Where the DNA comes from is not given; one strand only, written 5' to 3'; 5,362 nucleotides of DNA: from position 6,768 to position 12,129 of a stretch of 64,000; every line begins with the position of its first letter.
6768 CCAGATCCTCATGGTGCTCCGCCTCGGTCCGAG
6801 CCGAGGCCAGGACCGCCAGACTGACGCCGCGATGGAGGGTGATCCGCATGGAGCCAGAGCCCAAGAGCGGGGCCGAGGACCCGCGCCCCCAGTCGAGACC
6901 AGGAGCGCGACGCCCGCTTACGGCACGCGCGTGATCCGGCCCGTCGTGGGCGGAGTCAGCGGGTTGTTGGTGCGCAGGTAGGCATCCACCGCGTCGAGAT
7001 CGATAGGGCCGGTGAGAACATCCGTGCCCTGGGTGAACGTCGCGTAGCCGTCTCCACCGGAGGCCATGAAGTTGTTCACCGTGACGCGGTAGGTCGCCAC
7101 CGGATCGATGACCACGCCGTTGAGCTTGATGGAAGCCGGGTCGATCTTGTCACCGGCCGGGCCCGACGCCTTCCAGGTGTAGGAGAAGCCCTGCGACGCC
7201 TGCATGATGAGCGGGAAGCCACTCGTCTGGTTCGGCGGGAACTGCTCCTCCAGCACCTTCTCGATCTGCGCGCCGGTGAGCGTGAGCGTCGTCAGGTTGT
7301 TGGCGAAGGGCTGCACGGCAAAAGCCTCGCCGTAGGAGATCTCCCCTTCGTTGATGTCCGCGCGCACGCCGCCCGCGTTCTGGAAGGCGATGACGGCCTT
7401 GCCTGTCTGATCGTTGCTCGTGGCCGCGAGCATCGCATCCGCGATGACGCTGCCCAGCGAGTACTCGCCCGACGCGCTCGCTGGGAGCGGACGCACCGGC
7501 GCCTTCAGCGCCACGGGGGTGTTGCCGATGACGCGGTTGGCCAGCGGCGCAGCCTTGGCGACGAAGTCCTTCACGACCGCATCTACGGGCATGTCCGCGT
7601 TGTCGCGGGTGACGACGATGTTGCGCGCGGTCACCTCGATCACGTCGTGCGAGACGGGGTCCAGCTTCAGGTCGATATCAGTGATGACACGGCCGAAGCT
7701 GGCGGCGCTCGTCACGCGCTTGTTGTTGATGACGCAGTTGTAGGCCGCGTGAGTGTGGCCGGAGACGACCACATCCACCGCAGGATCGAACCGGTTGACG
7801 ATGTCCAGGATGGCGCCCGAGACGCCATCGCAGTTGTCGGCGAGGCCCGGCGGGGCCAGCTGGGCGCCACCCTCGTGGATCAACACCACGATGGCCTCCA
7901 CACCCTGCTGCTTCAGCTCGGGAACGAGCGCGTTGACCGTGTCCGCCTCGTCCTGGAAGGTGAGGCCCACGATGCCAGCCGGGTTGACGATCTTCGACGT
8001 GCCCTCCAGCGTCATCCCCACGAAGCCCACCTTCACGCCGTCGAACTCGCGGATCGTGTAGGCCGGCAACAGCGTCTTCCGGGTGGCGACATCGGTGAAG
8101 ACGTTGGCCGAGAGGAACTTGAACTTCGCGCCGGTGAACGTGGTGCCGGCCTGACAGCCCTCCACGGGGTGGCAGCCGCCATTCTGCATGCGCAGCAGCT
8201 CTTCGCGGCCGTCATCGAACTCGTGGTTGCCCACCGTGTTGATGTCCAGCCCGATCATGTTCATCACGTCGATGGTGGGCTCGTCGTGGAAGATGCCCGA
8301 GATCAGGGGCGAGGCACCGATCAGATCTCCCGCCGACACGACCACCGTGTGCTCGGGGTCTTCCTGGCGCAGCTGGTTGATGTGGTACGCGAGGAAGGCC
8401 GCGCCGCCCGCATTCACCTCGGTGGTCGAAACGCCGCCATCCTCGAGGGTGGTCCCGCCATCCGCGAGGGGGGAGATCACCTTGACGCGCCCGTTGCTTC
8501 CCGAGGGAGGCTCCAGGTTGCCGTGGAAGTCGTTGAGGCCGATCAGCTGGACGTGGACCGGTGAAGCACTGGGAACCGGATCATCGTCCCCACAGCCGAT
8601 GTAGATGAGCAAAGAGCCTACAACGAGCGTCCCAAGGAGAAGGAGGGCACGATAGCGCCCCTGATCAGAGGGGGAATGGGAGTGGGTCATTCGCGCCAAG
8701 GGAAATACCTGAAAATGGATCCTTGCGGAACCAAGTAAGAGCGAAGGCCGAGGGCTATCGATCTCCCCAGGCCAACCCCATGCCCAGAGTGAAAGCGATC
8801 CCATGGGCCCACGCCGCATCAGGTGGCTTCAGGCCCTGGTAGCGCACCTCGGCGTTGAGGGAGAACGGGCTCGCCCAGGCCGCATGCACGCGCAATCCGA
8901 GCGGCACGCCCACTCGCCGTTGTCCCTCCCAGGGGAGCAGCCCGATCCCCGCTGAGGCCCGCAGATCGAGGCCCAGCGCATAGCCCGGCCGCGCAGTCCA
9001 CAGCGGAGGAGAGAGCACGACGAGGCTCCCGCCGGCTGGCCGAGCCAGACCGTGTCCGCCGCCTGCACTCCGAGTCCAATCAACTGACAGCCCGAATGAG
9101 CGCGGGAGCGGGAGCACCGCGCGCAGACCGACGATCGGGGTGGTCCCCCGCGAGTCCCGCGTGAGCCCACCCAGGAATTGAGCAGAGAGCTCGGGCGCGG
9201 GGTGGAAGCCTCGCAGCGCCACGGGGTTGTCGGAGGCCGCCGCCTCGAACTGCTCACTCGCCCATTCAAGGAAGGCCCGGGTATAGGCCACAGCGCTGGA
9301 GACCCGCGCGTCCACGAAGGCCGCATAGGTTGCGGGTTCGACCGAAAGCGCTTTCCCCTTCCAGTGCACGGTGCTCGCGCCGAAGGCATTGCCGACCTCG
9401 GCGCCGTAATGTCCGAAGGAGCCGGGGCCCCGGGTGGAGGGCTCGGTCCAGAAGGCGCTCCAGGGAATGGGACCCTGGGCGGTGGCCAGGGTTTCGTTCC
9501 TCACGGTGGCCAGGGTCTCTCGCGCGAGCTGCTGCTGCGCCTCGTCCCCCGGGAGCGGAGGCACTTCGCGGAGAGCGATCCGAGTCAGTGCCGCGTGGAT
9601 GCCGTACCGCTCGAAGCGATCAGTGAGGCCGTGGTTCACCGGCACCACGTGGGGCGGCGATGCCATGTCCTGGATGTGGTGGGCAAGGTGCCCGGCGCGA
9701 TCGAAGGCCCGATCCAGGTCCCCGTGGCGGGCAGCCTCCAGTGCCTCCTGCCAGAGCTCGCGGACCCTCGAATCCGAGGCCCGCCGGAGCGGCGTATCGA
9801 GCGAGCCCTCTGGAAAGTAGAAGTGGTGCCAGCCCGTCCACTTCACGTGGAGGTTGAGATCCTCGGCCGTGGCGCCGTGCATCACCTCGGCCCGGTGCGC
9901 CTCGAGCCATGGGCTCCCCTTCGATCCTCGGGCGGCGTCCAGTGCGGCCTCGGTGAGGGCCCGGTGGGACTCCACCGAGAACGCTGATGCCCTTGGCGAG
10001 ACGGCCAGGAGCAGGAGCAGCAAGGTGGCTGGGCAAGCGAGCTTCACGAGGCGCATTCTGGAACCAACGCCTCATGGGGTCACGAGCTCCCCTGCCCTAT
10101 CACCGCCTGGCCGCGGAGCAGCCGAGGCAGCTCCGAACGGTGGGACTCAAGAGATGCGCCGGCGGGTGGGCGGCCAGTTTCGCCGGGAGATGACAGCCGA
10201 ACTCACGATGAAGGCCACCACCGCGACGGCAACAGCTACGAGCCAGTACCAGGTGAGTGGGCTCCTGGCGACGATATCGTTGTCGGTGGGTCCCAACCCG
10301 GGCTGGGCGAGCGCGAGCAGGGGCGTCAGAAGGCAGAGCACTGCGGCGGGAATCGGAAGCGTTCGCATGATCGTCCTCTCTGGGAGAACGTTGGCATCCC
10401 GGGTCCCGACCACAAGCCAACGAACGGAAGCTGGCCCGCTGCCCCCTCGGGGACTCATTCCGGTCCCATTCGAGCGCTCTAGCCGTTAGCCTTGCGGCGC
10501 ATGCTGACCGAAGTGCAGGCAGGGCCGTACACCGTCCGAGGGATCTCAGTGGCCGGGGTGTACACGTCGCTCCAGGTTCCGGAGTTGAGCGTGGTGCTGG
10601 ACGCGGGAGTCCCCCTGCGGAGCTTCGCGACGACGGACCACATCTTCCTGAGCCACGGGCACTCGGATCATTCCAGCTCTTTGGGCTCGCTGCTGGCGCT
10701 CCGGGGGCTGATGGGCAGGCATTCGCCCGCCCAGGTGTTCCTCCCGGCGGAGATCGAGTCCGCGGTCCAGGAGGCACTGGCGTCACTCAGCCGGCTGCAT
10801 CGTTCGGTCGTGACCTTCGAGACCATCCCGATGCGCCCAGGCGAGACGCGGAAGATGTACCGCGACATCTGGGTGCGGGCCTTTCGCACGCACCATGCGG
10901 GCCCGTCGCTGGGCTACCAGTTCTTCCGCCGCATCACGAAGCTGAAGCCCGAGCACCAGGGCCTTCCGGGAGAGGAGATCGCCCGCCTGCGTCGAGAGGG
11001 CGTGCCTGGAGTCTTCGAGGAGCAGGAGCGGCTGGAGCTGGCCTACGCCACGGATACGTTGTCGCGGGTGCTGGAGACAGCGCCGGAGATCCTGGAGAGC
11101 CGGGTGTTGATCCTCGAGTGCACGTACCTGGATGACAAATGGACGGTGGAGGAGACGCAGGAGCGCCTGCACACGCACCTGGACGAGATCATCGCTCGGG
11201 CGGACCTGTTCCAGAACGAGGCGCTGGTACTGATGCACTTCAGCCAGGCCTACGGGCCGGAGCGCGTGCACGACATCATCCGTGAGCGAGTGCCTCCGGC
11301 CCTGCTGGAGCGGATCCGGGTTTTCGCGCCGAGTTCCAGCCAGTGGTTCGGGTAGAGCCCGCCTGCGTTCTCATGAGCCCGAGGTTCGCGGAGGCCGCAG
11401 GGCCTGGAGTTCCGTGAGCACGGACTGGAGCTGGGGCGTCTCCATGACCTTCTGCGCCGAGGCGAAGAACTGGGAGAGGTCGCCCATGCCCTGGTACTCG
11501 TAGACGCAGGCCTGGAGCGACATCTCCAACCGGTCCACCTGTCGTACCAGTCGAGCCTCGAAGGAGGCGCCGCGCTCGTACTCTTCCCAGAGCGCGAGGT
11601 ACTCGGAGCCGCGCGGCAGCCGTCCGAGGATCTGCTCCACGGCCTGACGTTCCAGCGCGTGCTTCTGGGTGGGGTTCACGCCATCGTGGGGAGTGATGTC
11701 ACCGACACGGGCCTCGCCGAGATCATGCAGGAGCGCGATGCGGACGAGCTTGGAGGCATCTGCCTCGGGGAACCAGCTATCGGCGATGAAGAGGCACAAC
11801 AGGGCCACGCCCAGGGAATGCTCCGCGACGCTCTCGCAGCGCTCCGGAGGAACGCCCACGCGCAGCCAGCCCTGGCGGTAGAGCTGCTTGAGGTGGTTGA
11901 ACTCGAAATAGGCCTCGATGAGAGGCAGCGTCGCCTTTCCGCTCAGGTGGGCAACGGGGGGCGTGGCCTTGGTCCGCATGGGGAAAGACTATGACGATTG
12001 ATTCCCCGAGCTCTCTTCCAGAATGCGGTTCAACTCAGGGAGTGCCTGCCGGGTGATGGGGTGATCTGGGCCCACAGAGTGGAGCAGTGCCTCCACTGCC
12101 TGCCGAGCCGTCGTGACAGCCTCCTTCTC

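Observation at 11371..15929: Three-gene operon: KAP/STAND-like P-loop NTPase, repeat-rich TPR protein and YfbR-like HD phosphohydrolase, a candidate undescribed conflict/defence-type module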

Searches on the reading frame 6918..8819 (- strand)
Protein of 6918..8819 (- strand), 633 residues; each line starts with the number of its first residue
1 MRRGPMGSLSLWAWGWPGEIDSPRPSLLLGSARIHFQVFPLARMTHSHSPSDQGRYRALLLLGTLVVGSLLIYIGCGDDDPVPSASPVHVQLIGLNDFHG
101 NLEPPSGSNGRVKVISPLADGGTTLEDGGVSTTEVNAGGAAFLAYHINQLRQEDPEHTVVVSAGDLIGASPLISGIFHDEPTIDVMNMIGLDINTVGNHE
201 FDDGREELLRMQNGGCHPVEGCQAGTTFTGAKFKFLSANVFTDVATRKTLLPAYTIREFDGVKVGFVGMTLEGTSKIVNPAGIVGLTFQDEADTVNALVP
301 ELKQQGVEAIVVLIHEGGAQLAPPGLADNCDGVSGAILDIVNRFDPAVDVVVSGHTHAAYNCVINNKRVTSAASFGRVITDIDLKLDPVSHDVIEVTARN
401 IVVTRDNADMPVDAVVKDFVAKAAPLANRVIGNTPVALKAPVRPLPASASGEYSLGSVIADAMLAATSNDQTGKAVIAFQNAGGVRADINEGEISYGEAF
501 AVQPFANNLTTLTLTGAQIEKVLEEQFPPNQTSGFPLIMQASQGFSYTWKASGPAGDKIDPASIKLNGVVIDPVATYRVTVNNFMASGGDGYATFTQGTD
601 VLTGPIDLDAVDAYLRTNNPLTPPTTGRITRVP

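Call 45: search_protein_families(library=pfam, proteins=[window:6918-8819:-], max_evalue=0.001)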
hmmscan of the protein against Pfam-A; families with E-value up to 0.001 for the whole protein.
window:6918-8819:- (633 aa): 3 families
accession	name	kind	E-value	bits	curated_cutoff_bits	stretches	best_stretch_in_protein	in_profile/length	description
PF02872.23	5_nucleotid_C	-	2.8e-39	135.2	23.6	1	431-596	2-157/158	5'-nucleotidase, C-terminal domain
PF00149.33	Metallophos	-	3.4e-06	28.1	21.5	1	96-358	7-190/191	Calcineurin-like phosphoesterase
PF21953.1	NadN_nucleosid_C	-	6.4e-05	23.5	27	1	453-523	13-86/199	NAD nucleotidase, C-terminal domain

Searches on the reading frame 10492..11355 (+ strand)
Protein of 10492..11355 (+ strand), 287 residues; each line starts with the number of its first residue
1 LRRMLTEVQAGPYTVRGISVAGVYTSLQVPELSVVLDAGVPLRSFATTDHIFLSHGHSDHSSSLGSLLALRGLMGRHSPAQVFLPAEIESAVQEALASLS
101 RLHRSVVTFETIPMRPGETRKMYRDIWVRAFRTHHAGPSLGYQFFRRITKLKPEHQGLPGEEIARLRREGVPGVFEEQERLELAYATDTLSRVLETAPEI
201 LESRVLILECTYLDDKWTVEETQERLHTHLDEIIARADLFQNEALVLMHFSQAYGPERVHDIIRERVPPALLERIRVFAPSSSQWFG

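Call 45: search_protein_families(library=pfam, proteins=[window:10492-11355:+], max_evalue=0.001)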
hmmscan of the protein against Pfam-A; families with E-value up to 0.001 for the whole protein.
window:10492-11355:+ (287 aa): 1 family
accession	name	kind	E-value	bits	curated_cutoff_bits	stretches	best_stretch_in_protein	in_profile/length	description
PF12706.13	Lactamase_B_2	-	4.5e-12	46.4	27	1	41-250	24-200/200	Beta-lactamase superfamily domain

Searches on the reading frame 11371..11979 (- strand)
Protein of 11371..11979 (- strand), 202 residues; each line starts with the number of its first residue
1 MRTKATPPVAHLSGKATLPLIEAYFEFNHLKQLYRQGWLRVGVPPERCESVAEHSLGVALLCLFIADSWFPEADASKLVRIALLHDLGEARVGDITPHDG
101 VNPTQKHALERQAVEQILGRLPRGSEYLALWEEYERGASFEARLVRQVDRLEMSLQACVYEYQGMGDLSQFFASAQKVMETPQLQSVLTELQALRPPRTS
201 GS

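Call 6: search_protein_families(library=pfam, proteins=[window:11371-11979:-], max_evalue=0.1)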
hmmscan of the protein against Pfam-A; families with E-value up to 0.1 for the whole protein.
window:11371-11979:- (202 aa): 4 families
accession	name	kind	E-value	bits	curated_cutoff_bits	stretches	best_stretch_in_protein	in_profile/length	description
PF13023.12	HD_3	-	1.1e-37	130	22.5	1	28-179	2-157/165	HD domain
PF01966.28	HD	-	5.9e-12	46.3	22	1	51-153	1-115/116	HD domain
PF12917.13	YfbR-like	-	6.9e-09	36.1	25.9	1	47-181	22-165/182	5'-deoxynucleotidase YfbR-like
PF08668.18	HDOD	-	0.0034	17.3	22.9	1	47-105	91-148/196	HDOD domain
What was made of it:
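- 11371..11979 (-): Adjacent gene, NOT a cassette component: HD_3 / YfbR-like HD phosphohydrolase (WP_224366618.1), 9 nt downstream of the partner's stop. Pfam HD_3 1e-37 (call 6).
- On HD_3 / YfbR-like 5'-deoxynucleotidase (HD gene): 130 bits against cut-off 22.5 (call 6).
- Checked: HD protein: HD_3 at E=1e-37, YfbR-like at 7e-9 (call 6).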

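Call 7: search_protein_families(library=padloc, proteins=[window:11371-11979:-], max_evalue=0.1)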
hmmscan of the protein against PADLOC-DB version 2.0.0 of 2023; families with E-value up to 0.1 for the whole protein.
window:11371-11979:- (202 aa): 1 family
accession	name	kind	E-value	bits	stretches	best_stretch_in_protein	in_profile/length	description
PDLC01254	Cas3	-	0.008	14.4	1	47-88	5-43/164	CAS-I; effector_G3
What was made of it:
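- PADLOC gives only a noise-level Cas3 HD hit, E=0.008 (call 7).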

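Call 8: search_protein_families(library=ncbifam, proteins=[window:11371-11979:-], max_evalue=0.1)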
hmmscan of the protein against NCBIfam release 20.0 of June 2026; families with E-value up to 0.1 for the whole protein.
window:11371-11979:- (202 aa): 4 families
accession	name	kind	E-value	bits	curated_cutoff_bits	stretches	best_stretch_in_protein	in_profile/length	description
NF003009.0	PRK03826.1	equivalog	0.00011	22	122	1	47-162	26-149/197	5'-deoxynucleotidase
TIGR00277.1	HDIG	domain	0.00025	20.8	27.6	1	49-95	3-47/84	HDIG domain-containing metalloprotein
TIGR03319.1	RNase_Y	equivalog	0.019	13.4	454.35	1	51-90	330-367/514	ribonuclease Y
TIGR00295.1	TIGR00295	hypoth_equivalog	0.038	13.8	172.35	1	49-96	12-62/164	TIGR00295 family protein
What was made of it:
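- On HD_3 / YfbR-like 5'-deoxynucleotidase (HD gene): 22 bits against cut-off 122 (call 8).
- Closest known: YfbR / HD_3. Different: Below the NCBIfam equivalog cut-off for E. coli YfbR (22 against 122 bits; call 8), so it is an HD_3 family member whose substrate has not been tested.
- Tried and rejected: PADLOC, Pfam and NCBIfam scans of all three proteins found no named system (calls 6-8).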

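Call 40: find_homologous_proteins(query=window:11371-11979:-)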
Query window:11371-11979:- (202 aa): 1384 proteins with E <= 0.001 among 1769 candidates; the best 120 are listed.
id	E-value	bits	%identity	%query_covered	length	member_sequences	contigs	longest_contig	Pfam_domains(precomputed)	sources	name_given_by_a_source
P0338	3.4e-120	417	91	100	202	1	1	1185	PF12917.14,PF01966.29,PF13023.13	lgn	-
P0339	1.3e-119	415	90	100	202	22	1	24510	PF12917.14,PF01966.29,PF13023.13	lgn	-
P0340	1.7e-117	408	89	100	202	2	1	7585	PF12917.14,PF01966.29,PF13023.13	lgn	-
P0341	7.9e-116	403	89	99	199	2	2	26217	PF12917.14,PF01966.29,PF13023.13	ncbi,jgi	jgi:putative hydrolase of HD superfamily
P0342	9.4e-116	402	88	99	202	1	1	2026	PF12917.14,PF01966.29,PF13023.13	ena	-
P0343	2.6e-115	401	88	99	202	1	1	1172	PF12917.14,PF01966.29,PF13023.13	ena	-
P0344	1.8e-114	398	87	100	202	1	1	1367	PF12917.14,PF01966.29,PF13023.13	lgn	-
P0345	3.3e-110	384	84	97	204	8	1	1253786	PF12917.14,PF01966.29,PF13023.13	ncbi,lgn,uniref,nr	ncbi:HD domain-containing protein [Stigmatella erecta]|uniref:5'-deoxynucleotidase n=1 Tax=Stigmatel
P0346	1.0e-109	383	84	100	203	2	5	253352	PF12917.14,PF01966.29,PF13023.13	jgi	jgi:putative hydrolase of HD superfamily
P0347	2.9e-109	381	85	97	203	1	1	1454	PF12917.14,PF01966.29,PF13023.13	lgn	-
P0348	8.8e-108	376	82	100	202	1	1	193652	PF12917.14,PF01966.29,PF13023.13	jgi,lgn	jgi:putative hydrolase of HD superfamily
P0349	2.5e-107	375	82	100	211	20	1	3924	PF12917.14,PF01966.29,PF13023.13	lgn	-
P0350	6.0e-107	374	83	100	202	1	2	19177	PF12917.14,PF01966.29,PF13023.13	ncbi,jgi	jgi:putative hydrolase of HD superfamily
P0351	9.8e-102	357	78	100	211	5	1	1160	PF12917.14,PF01966.29,PF13023.13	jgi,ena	jgi:putative hydrolase of HD superfamily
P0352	1.9e-101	356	81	97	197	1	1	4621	PF12917.14,PF01966.29,PF13023.13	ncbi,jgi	jgi:putative hydrolase of HD superfamily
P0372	3.2e-95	335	76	97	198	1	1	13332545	PF12917.14,PF01966.29,PF13023.13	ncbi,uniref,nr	ncbi:HD domain-containing protein [Archangium violaceum]|uniref:HD domain-containing protein n=1 Tax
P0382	1.2e-93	330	74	97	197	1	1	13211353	PF12917.14,PF01966.29,PF13023.13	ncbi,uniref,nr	ncbi:HD domain-containing protein [Pyxidicoccus parkwayensis]|uniref:5'-deoxynucleotidase n=1 Tax=Py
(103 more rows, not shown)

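Call 41: find_encoding_contigs(protein=P0345, flank=6000, max_places=1)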
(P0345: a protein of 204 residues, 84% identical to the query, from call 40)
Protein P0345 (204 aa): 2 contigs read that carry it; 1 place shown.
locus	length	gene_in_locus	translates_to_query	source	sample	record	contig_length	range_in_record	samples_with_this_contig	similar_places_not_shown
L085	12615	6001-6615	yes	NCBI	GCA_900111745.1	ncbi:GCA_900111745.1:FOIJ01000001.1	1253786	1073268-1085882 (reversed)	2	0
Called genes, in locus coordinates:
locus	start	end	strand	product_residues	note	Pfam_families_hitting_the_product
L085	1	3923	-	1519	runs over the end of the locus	PF00310:GATase_2, PF04898:Glu_syn_central, PF01645:Glu_synthase, PF01493:GXGXG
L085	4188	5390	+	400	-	PF01411:tRNA-synt_2c, PF07973:tRNA_SAD, PF02272:DHHA1 (weak)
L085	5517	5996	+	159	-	-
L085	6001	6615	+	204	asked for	PF12917:YfbR-like, PF13023:HD_3, PF01966:HD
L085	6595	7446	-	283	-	PF12706:Lactamase_B_2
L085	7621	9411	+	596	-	PF00149:Metallophos, PF02872:5_nucleotid_C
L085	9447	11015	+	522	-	PF00753:Lactamase_B (weak), PF12706:Lactamase_B_2, PF13483:Lactamase_B_3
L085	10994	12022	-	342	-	PF00487:FA_desaturase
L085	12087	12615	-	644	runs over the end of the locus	PF08239:SH3_3 (faint)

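Call 42: find_encoding_contigs(protein=P0372, flank=6000, max_places=1)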
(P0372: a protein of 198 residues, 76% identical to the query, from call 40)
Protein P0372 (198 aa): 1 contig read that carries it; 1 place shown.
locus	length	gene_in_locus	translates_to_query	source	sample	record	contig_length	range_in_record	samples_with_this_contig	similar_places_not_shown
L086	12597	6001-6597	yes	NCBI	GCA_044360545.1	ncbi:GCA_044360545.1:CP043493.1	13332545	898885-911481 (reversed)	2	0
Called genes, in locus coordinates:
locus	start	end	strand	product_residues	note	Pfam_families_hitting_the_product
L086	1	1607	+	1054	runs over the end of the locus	PF00015:MCPsignal, PF00496:SBP_bac_5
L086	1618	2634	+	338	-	PF02558:ApbA (weak)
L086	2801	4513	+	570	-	PF00749:tRNA-synt_1c, PF03950:tRNA-synt_1c_C, PF20974:tRNA-synt_1c_C2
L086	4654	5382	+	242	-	-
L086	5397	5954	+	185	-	-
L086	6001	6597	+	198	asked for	PF12917:YfbR-like, PF13023:HD_3, PF01966:HD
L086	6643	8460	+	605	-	PF03169:OPT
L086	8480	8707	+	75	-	-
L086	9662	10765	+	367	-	PF00561:Abhydrolase_1, PF12697:Abhydrolase_6, PF12146:Hydrolase_4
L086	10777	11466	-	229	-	PF04493:Endonuclease_5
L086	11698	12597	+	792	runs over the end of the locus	PF00384:Molybdopterin, PF01568:Molydop_binding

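Call 43: find_encoding_contigs(protein=P0382, flank=6000, max_places=1)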
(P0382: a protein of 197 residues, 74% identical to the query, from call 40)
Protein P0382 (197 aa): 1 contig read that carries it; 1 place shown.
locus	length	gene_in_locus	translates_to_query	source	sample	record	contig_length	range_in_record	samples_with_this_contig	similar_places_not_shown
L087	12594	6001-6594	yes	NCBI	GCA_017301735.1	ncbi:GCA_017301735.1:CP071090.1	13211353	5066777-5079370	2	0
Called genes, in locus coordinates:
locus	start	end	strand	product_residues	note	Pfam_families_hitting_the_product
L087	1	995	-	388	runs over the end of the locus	PF01494:FAD_binding_3, PF07992:Pyr_redox_2 (faint), PF13450:NAD_binding_8 (weak)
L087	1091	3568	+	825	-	PF11617:Cu-binding_MopE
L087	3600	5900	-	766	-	PF00497:SBP_bac_3, PF12974:Phosphonate-bd (faint), PF10613:Lig_chan-Glu_bd (faint), PF00497:SBP_bac_3, PF01464:SLT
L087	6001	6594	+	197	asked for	PF12917:YfbR-like, PF13023:HD_3, PF01966:HD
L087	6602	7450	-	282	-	PF12706:Lactamase_B_2, PF23023:Anti-Pycsar_Apyc1 (faint)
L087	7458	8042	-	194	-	-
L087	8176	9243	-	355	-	PF00724:Oxidored_FMN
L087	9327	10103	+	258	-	-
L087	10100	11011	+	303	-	PF11876:TsiV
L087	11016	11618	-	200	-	PF01327:Pep_deformylase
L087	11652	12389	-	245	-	-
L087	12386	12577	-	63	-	-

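Call 75: list_cluster_members(proteins=[P0001, window:11371-11979:-, window:11989-14601:-, window:11989-14508:-])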
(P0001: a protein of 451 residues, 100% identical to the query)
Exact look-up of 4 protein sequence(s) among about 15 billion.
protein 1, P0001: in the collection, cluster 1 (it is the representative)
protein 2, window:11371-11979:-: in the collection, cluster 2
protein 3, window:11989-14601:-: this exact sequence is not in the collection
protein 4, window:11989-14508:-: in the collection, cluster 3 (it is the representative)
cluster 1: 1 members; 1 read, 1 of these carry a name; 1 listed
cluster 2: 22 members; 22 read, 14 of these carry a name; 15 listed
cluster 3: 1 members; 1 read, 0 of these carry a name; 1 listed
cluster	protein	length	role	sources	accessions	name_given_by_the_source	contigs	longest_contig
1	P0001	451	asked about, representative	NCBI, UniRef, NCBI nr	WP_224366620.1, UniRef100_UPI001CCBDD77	hypothetical protein [Hyalangium versicolor] | hypothetical protein n=1 Tax=Hyalangium versicolor TaxID=2861190 RepID=UPI001CCBDD77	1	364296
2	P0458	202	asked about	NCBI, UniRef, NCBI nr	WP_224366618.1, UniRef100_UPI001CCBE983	HD domain-containing protein [Hyalangium versicolor] | HD domain-containing protein n=1 Tax=Hyalangium versicolor TaxID=2861190 ...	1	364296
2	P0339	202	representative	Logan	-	-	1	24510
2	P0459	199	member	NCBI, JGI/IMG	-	putative hydrolase of HD superfamily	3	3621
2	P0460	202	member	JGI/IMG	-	putative hydrolase of HD superfamily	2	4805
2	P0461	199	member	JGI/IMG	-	putative hydrolase of HD superfamily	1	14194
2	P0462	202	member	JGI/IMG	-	putative hydrolase of HD superfamily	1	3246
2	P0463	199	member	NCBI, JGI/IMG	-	putative hydrolase of HD superfamily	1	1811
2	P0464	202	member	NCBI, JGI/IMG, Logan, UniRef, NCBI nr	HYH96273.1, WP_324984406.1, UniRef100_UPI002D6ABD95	HD domain-containing protein [Hyalangium sp.] | HD domain-containing protein n=1 Tax=Hyalangium sp. TaxID=2028555 RepID=UPI002D6ABD95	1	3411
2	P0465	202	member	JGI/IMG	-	putative hydrolases of HD superfamily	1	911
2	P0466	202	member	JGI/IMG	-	putative hydrolase of HD superfamily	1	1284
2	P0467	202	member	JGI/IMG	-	putative hydrolase of HD superfamily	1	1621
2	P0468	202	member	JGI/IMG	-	putative hydrolase of HD superfamily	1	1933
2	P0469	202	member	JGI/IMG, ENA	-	putative hydrolase of HD superfamily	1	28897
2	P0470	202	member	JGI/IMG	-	putative hydrolase of HD superfamily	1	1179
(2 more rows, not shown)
